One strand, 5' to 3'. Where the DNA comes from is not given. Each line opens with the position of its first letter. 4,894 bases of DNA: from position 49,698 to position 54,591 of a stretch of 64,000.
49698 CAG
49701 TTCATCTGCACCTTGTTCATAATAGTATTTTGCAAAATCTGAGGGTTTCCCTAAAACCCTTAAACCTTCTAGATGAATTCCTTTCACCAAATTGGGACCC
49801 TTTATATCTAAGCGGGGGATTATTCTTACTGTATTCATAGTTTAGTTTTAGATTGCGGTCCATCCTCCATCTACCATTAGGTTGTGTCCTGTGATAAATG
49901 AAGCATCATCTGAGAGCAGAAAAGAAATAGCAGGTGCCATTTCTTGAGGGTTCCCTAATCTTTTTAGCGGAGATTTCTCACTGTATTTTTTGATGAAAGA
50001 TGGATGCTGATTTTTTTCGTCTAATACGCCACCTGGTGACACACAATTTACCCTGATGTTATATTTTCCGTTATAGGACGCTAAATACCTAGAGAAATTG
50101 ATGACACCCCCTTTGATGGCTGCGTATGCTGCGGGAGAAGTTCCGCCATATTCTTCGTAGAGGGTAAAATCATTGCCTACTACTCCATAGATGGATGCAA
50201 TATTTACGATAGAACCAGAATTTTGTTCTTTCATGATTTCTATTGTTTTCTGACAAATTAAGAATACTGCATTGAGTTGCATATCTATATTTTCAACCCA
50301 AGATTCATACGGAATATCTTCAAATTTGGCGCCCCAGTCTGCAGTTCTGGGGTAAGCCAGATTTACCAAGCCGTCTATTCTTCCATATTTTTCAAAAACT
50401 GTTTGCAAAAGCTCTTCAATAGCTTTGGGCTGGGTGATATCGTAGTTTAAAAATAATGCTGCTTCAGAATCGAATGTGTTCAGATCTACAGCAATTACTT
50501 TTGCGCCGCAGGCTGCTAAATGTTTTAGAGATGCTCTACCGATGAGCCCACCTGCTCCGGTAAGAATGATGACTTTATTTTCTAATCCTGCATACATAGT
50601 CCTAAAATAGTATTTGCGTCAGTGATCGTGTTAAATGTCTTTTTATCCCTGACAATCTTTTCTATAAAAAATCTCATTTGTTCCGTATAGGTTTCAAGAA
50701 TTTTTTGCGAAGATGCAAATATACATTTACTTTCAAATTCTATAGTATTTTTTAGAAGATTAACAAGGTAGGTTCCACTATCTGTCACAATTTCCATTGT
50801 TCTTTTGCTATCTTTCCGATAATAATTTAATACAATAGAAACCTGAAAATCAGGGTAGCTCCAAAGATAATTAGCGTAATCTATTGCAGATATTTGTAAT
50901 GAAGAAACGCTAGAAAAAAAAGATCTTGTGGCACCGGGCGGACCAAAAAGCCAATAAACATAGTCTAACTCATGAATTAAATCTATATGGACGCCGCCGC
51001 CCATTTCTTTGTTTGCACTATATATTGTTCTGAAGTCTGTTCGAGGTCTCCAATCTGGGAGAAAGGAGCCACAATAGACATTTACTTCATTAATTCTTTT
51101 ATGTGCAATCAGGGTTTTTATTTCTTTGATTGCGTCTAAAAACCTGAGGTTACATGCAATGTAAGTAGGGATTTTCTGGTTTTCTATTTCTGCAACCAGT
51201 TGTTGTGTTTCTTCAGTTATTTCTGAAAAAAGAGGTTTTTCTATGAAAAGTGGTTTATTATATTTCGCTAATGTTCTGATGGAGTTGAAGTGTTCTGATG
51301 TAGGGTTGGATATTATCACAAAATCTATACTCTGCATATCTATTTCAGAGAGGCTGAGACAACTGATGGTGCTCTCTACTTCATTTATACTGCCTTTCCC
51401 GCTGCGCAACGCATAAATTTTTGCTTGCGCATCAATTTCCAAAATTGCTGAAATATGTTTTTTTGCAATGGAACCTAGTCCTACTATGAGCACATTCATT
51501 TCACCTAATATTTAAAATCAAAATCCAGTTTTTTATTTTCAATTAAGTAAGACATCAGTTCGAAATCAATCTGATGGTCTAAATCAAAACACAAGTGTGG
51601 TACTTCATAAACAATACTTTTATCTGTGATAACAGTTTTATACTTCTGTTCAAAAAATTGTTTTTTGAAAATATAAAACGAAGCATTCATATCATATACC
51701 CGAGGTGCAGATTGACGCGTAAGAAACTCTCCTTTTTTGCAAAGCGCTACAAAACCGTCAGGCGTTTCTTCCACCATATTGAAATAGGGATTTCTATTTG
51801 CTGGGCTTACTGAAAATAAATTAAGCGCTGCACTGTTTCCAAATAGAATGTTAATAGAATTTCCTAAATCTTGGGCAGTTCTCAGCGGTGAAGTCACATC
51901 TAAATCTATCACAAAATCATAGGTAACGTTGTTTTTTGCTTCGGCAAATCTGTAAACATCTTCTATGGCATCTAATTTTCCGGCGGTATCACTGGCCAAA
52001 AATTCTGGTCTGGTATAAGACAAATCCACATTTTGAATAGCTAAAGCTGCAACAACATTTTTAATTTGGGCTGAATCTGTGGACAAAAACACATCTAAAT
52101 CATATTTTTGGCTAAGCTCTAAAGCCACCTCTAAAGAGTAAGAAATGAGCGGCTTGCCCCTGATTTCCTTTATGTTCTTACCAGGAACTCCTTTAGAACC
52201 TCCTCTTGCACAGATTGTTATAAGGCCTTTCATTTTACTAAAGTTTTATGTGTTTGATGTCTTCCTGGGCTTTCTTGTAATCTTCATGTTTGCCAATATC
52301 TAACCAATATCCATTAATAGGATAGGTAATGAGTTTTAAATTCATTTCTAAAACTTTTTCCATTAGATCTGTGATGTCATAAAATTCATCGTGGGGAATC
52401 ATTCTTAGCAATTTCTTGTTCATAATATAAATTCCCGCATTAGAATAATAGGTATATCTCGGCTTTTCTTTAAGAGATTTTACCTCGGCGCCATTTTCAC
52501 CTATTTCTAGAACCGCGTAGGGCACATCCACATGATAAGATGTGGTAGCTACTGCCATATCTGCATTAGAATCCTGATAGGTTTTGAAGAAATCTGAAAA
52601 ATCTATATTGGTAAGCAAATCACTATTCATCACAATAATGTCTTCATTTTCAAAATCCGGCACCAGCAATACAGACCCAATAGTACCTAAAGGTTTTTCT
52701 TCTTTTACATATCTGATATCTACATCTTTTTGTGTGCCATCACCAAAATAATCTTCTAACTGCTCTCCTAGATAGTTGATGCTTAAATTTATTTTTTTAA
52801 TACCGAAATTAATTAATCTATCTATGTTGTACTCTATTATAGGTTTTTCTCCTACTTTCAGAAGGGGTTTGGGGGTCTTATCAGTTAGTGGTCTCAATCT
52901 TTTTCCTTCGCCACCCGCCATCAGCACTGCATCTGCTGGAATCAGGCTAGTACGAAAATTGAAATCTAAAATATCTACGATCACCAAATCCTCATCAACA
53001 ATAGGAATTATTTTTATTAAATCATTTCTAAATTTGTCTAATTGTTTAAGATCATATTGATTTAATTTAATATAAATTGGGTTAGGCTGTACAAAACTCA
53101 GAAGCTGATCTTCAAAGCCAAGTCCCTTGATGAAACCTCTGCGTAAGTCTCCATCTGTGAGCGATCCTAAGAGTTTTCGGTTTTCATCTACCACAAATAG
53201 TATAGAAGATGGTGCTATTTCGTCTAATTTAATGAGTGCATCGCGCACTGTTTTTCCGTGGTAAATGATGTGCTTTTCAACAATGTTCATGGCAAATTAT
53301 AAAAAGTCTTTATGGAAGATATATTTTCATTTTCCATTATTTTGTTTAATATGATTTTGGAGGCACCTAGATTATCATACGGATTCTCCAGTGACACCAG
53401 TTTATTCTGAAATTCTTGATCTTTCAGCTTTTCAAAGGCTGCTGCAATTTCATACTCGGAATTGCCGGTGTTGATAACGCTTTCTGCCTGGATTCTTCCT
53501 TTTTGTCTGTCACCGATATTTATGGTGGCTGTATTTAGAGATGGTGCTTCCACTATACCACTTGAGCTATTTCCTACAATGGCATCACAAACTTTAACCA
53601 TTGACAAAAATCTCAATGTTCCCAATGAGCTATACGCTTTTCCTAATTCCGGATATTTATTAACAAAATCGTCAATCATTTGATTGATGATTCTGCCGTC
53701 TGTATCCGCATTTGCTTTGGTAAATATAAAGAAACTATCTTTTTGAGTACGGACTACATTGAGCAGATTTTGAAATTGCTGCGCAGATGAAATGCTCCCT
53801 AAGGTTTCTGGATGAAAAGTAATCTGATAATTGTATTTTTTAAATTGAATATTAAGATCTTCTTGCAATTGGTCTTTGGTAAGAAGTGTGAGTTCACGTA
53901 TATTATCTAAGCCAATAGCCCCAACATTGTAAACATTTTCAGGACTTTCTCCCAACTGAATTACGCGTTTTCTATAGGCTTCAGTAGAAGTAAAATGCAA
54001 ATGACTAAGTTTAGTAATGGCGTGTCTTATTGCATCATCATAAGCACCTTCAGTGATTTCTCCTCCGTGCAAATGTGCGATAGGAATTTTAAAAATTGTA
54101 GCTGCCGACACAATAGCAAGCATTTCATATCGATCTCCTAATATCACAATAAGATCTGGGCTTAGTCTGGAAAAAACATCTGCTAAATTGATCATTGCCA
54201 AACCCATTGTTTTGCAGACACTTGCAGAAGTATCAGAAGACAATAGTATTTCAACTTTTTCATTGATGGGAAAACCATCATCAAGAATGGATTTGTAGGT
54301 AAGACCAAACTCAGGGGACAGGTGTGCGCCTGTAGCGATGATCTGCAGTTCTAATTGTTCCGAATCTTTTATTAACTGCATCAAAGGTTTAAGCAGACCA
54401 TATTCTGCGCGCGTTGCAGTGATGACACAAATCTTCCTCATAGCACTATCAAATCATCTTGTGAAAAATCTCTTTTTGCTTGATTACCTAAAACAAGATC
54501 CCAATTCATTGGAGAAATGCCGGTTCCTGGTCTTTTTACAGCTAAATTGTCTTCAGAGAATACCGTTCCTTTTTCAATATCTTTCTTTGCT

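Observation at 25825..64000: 38-kb co-directional polysaccharide locus combining at least four nucleotide-sugar pathways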

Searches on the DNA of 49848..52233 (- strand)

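Call 45: search_dna_similar(query=window:49848-52233:-, collection=ecoli_genomes, mode=distant, max_rows=15, max_evalue=0.001)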
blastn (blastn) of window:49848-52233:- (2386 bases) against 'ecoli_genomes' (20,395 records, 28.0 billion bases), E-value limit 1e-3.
No match.

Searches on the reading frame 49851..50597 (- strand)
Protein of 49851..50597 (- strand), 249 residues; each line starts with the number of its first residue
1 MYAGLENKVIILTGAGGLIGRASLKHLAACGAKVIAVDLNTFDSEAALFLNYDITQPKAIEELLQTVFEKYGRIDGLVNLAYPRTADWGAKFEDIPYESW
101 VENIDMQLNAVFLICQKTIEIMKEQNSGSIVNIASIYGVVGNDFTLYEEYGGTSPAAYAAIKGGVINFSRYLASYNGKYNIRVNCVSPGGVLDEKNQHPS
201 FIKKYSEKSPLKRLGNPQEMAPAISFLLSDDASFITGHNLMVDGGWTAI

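Call 5: search_protein_families(library=ncbifam, proteins=[window:49851-50597:-], max_evalue=1e-8)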
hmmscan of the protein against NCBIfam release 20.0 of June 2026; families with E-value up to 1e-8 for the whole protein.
window:49851-50597:- (249 aa): 181 families (the best 25 are shown)
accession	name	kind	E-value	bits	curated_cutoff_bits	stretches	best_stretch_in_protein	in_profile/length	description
NF006619.0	PRK09186.1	equivalog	2.6e-69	233.6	255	1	5-247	2-255/256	oxidoreductase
NF052558.1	MBtsdlDhBudC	equivalog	8.8e-49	166.3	270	1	6-248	2-243/250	meso-2,3-butanediol dehydrogenase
NF050062.1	FlagModPtmA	equivalog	4.7e-45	154.1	350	1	5-247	2-255/256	flagellin modification protein PtmA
NF004791.0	PRK06138.1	equivalog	5.2e-44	150.4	312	1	5-248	3-251/252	SDR family oxidoreductase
NF009466.0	PRK12826.1-2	subfamily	9.7e-44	149.7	222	1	6-246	2-244/248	3-oxoacyl-ACP reductase FabG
NF006070.0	PRK08213.1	subfamily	1.4e-43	149.3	279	1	7-249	12-259/259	gluconate 5-dehydrogenase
NF005559.1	PRK07231.1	subfamily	1e-42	146.4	215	1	5-247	2-248/249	glucose 1-dehydrogenase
NF009464.0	PRK12824.1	subfamily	1.2e-42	146.3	269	1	7-246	2-242/245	3-oxoacyl-ACP reductase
NF047923.1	pyridox_DH_SDR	equivalog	2.9e-41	141.6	325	1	6-247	2-241/243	pyridoxal 4-dehydrogenase, SDR-type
NF005309.0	PRK06841.1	subfamily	6.5e-41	140.5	286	1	5-247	13-253/255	GolD/DthD family dehydrogenase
NF004713.0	PRK06057.1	equivalog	1.3e-40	139.5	404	1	4-247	6-250/257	3-oxoacyl-ACP reductase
TIGR01830.1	3oxo_ACP_reduc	equivalog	2.2e-40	138.9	297.75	1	11-245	2-237/239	3-oxoacyl-[acyl-carrier-protein] reductase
NF005007.0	PRK06398.1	equivalog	1.4e-38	132.5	341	1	1-248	1-247/259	aldose dehydrogenase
NF004774.0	PRK06114.1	equivalog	1.9e-38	132.3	360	1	5-248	14-261/262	SDR family oxidoreductase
NF004818.0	PRK06172.1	equivalog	2.5e-38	131.9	336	1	2-249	2-253/253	SDR family oxidoreductase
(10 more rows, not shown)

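Call 22: search_solved_structures(query=window:49851-50597:-, max_evalue=1e-20)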
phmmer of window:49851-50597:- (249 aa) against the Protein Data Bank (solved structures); distinct sequences matched with E-value up to 1e-20: 88 (the best 60 are shown).
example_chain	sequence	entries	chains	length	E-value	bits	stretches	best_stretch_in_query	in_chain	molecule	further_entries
6uh2_A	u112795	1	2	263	1.2e-43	153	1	6-247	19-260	Short chain dehydrogenase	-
4ni5_A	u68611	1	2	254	1.7e-31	113.2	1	6-248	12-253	Oxidoreductase, short-chain dehydrogenase/reductase family protein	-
4wec_A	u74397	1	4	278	1.1e-29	107.3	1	5-247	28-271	Short chain dehydrogenase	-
4nbt_A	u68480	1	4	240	3.4e-29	105.6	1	5-246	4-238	3-oxoacyl-[acyl-carrier-protein] reductase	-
1uls_A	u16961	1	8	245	1.7e-28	103.4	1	5-247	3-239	putative 3-oxoacyl-acyl carrier protein reductase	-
5x8h_A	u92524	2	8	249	3.8e-28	102.2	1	5-249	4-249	Short-chain dehydrogenase reductase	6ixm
6vsp_A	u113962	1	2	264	6.5e-28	101.4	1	5-248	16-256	2,3-butanediol dehydrogenase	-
6xew_A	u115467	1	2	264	6.5e-28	101.4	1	5-248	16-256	2,3-butanediol dehydrogenase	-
1iy8_A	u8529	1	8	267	2.8e-27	99.3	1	7-248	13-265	LEVODIONE REDUCTASE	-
9cly_A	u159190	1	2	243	3e-27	99.2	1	8-246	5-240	CylG protein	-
1i01_A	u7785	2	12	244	3.1e-27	99.2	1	5-246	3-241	BETA-KETOACYL [ACP] REDUCTASE | 3-oxoacyl-[acyl-carrier protein] reductase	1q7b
6t77_A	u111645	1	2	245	3.8e-27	98.9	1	5-246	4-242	3-oxoacyl-ACP reductase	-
6xex_A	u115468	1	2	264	4.1e-27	98.8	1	5-248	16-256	2,3-butanediol dehydrogenase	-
4wjz_A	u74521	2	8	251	7.8e-27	97.9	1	2-246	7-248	3-oxoacyl-[acyl-carrier-protein] reductase FabG | 3-oxoacyl-[acyl-carrier protein] reductase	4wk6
6t5x_A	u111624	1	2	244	1e-26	97.5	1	5-246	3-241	3-oxoacyl-[acyl-carrier-protein] reductase FabG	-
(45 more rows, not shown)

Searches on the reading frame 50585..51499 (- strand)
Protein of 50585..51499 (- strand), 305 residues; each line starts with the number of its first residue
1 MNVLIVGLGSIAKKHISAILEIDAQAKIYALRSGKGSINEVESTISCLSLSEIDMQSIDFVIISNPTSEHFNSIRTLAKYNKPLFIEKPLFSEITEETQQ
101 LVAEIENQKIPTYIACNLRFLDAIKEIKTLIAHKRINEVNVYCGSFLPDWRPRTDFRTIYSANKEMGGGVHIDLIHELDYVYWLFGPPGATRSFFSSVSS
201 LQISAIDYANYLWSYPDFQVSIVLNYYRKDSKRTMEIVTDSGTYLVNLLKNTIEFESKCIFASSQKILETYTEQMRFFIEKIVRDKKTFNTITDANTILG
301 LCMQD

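Call 5: search_protein_families(library=ncbifam, proteins=[window:50585-51499:-], max_evalue=1e-8)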
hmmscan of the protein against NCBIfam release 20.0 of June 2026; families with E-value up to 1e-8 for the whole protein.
window:50585-51499:- (305 aa): 4 families
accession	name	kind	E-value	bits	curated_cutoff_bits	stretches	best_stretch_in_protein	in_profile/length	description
TIGR04380.1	myo_inos_iolG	equivalog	3.2e-17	62.4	355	1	1-186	2-186/330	inositol 2-dehydrogenase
NF040723.1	UDP-GlcNAcDh_Arch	equivalog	3.8e-10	39.8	450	1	1-303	1-295/302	UDP-N-acetylglucosamine 3-dehydrogenase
NF008607.0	PRK11579.1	subfamily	1.6e-09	37.3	330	1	53-222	60-225/346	oxidoreductase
NF052479.1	LevoglcsnDh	equivalog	9.7e-09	34.4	650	0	53-185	69-202/386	levoglucosan dehydrogenase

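Call 23: search_solved_structures(query=window:50585-51499:-, max_evalue=0.00001)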
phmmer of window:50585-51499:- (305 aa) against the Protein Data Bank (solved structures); distinct sequences matched with E-value up to 0.00001: 7.
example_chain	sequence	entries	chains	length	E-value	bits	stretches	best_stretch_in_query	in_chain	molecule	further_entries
8w9s_A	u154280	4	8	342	7.4e-10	41.9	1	2-187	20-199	NADH-dependent dihydrogenase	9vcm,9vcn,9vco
4n54_A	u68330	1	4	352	3.4e-08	36.4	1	3-186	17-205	Inositol dehydrogenase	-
4mkx_A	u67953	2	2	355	3.5e-08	36.4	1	3-186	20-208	Inositol dehydrogenase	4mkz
6o15_A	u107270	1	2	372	5.7e-07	32.4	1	5-188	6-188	Uncharacterized oxidoreductase YjhC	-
3kux_A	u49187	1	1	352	1.4e-06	31.2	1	56-221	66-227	Putative oxidoreductase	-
4ew6_A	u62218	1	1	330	2.1e-06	30.6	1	2-156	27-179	D-galactose-1-dehydrogenase protein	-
4hkt_A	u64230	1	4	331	3e-06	30.1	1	5-188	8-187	Inositol 2-dehydrogenase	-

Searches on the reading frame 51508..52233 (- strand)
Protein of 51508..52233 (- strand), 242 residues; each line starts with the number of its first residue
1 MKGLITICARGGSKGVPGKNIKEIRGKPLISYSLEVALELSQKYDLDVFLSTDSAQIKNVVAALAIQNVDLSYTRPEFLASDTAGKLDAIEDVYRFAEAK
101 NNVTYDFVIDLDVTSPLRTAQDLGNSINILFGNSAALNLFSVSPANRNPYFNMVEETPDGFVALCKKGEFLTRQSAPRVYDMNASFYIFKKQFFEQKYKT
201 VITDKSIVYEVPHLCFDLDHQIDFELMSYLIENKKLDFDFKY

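Call 5: search_protein_families(library=ncbifam, proteins=[window:51508-52233:-], max_evalue=1e-8)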
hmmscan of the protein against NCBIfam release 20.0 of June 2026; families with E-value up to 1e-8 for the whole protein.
window:51508-52233:- (242 aa): 1 family
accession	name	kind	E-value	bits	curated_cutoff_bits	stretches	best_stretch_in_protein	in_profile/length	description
TIGR03584.1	PseF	equivalog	8.7e-25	87.7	205.7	1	6-229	3-218/222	pseudaminic acid cytidylyltransferase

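Call 31: search_solved_structures(query=window:51508-52233:-, max_evalue=0.00001, show_alignments=1)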
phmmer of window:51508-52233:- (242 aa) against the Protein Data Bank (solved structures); distinct sequences matched with E-value up to 0.00001: 5.
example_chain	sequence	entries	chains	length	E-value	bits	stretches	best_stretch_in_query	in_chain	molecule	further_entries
6ifd_A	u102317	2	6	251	2.2e-20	76.5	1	6-194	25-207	CMP-N-acetylneuraminate Synthetase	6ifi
9ftb_A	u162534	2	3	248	1e-11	48.2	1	5-224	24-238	NeuA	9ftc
9t4z_A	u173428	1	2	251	5.4e-11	45.8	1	6-233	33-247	PpNeuA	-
1qwj_A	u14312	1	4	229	9.8e-11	45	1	7-225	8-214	cytidine monophospho-N-acetylneuraminic acid synthetase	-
1eyr_A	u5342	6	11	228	4.5e-09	39.6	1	4-232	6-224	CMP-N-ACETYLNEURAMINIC ACID SYNTHETASE | N-acylneuraminate cytidylyltransferase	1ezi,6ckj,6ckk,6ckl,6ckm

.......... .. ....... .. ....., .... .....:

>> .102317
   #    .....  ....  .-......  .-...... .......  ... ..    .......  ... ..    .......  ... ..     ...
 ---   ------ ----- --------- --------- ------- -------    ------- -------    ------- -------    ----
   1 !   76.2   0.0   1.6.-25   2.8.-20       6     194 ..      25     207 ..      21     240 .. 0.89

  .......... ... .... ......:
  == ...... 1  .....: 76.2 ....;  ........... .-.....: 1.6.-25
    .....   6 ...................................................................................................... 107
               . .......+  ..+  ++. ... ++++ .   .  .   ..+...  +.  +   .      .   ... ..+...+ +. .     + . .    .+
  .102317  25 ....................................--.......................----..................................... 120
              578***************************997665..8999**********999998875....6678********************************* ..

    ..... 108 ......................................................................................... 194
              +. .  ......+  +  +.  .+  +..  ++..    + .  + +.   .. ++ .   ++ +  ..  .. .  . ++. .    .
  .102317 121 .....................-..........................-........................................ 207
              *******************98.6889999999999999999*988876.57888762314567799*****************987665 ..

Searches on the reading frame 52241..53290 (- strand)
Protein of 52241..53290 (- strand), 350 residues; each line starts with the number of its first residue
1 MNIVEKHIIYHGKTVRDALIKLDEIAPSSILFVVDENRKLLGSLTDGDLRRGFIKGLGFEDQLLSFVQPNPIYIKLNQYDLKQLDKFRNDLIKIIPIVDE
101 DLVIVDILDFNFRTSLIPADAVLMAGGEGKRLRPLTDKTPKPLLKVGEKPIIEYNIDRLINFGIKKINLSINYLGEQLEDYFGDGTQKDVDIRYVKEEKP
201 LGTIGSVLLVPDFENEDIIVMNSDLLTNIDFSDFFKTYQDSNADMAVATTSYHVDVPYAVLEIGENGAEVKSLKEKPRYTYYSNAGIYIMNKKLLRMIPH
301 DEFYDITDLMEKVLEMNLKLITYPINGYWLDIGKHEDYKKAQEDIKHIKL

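Call 5: search_protein_families(library=ncbifam, proteins=[window:52241-53290:-], max_evalue=1e-8)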
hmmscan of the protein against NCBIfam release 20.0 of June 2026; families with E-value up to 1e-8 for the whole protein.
window:52241-53290:- (350 aa): 21 families
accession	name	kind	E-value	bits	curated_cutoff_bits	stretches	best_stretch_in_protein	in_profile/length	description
NF052502.1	man1P_GTase_Rv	exception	1.6e-41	142.4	440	1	120-345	2-230/352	mannose-1-phosphate guanylyltransferase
TIGR03992.1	Arch_glmU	subfamily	2.3e-39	135.4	292.1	1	120-342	2-224/393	bifunctional sugar-1-phosphate nucleotidylyltransferase/acetyltransferase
NF045761.1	NAMPUrTaseMurU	equivalog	1.5e-36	126.4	250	1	121-342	3-224/226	N-acetylmuramate alpha-1-phosphate uridylyltransferase MurU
TIGR01208.1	rmlA_long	equivalog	3.9e-34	118.1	320.25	1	121-344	2-233/353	glucose-1-phosphate thymidylyltransferase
NF041313.1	UDPGP_AglF_Halo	equivalog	1.3e-27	96.8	400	1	120-343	2-232/234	UTP--glucose-1-phosphate uridylyltransferase AglF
NF049965.1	GlMnHpPGnyltfHddC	equivalog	6.4e-27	94.6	300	1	120-341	2-217/221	D-glycero-D-manno-heptose 1-phosphate guanosyltransferase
TIGR01207.1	rmlA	equivalog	3.8e-20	72.1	360.65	1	122-348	3-239/286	glucose-1-phosphate thymidylyltransferase RfbA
NF003670.0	PRK05293.1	equivalog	1.1e-19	70.6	470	1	212-344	115-257/382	glucose-1-phosphate adenylyltransferase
NF041173.1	Sug_nt_acttase_Thmprot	equivalog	1.6e-18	66.8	600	1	121-335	3-217/405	bifunctional sugar-1-phosphate nucleotidylyltransferase/acetyltransferase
TIGR02091.1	glgC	equivalog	2.1e-18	66.5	424.9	0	121-185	3-68/364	glucose-1-phosphate adenylyltransferase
NF012024.0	PRK15480.1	equivalog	1.3e-15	57.3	588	1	121-345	6-240/292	glucose-1-phosphate thymidylyltransferase RfbA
TIGR02623.1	G1P_cyt_trans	equivalog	1.6e-15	57.2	300.25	0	121-192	3-74/255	glucose-1-phosphate cytidylyltransferase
TIGR01099.1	galU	equivalog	9.1e-14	51.7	326.8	1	121-204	4-87/261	UTP--glucose-1-phosphate uridylyltransferase GalU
NF002023.0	PRK00844.1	subfamily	5.6e-13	48.5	458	0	121-181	9-70/408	glucose-1-phosphate adenylyltransferase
NF002772.0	PRK02862.1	equivalog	6.3e-13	48.2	537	0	121-176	6-62/429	glucose-1-phosphate adenylyltransferase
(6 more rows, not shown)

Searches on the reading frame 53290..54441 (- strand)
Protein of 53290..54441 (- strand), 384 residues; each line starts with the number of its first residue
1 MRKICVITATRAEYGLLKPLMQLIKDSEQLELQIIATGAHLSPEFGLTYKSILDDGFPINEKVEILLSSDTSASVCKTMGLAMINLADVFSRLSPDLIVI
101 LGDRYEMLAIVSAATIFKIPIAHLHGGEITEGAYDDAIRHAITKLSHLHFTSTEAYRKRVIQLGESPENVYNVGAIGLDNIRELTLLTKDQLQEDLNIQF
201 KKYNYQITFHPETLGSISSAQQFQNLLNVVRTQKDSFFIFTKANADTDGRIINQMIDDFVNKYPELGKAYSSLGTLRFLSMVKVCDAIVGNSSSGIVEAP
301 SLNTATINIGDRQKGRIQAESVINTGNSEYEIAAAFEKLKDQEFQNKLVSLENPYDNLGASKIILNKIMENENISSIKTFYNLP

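Call 5: search_protein_families(library=ncbifam, proteins=[window:53290-54441:-], max_evalue=1e-8)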
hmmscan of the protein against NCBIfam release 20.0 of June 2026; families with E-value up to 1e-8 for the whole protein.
window:53290-54441:- (384 aa): 2 families
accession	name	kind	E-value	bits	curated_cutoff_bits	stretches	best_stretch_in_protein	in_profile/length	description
TIGR03568.1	NeuC_NnaA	equivalog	6.9e-142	472.6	235.9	1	2-366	1-363/365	UDP-N-acetylglucosamine 2-epimerase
TIGR00236.1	wecB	equivalog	5.1e-23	81.8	210.15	1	3-369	2-363/366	non-hydrolyzing UDP-N-acetylglucosamine 2-epimerase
